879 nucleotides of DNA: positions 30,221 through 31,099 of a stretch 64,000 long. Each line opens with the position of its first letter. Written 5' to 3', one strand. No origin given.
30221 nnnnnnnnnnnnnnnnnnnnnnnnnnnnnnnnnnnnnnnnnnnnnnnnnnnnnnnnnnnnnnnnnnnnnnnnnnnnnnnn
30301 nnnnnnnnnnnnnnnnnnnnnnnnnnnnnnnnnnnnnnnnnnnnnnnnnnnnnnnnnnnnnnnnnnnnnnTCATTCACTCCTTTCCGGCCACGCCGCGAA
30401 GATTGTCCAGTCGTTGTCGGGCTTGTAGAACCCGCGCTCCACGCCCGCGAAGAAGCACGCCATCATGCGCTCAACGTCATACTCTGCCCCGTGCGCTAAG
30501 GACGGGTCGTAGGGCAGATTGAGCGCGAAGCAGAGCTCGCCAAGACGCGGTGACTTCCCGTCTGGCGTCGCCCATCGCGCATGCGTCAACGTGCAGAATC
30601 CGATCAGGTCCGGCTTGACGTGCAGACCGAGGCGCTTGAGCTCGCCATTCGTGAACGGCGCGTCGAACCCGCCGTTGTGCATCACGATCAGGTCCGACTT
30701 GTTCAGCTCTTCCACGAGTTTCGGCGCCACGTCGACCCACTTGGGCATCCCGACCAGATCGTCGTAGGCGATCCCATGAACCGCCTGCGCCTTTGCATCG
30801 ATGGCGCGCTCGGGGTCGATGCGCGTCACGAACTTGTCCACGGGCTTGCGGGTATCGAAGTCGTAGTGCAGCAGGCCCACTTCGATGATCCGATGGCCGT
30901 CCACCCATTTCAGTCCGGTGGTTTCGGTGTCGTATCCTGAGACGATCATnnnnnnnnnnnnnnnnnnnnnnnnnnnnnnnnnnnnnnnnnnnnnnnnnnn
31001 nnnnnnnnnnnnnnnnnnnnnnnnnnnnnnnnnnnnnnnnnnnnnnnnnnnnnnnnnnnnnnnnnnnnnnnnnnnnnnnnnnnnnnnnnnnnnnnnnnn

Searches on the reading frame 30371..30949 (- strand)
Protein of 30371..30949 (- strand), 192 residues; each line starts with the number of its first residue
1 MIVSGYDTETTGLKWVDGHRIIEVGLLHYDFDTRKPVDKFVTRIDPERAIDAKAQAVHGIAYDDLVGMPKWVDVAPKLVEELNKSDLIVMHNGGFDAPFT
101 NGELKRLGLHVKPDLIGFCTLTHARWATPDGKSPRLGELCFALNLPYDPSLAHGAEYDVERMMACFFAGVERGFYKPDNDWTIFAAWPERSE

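Call 3: search_protein_families(library=pfam, proteins=[window:30371-30949:-], max_evalue=0.01)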
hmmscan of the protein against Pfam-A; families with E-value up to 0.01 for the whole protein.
window:30371-30949:- (192 aa): 1 family
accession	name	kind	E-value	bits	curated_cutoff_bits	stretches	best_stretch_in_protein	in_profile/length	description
PF00929.31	RNase_T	-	5.7e-22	79.4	24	1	6-165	3-163/164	Exonuclease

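Call 8: search_protein_families(library=phrogs, proteins=[window:30371-30949:-], max_evalue=0.001)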
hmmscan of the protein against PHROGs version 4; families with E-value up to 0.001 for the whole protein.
window:30371-30949:- (192 aa): 4 families
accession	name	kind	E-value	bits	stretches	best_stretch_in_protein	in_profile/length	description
phrog_192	-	DNA, RNA and nucleotide metabolism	8.3e-46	158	1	2-181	107-284/397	DNA polymerase exonuclease subunit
phrog_14632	-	DNA, RNA and nucleotide metabolism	8.1e-10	39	1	7-124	88-201/380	DNA polymerase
phrog_17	-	DNA, RNA and nucleotide metabolism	1.9e-09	37.1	1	5-160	674-793/1445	DNA polymerase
phrog_403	-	DNA, RNA and nucleotide metabolism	0.00079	19.4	1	77-149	133-204/321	DNA polymerase exonuclease subunit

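Call 47: find_related_loci(query=A1, collection=genome_contigs, flank=10000)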
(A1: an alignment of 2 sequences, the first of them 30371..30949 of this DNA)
Query A1 (192 aa) in genome_contigs; peptide patterns used: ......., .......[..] (x = any residue, [..] = any of these).
147 stretches matched a pattern, but none encodes a relative of the query by tblastn (E <= 1e-3).

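Call 48: find_related_loci(query=A1, collection=viral_contigs, flank=10000)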
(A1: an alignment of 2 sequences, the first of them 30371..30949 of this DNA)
Query A1 (192 aa) in viral_contigs; peptide patterns used: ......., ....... (x = any residue, [..] = any of these).
41 stretches matched a pattern, but none encodes a relative of the query by tblastn (E <= 1e-3).
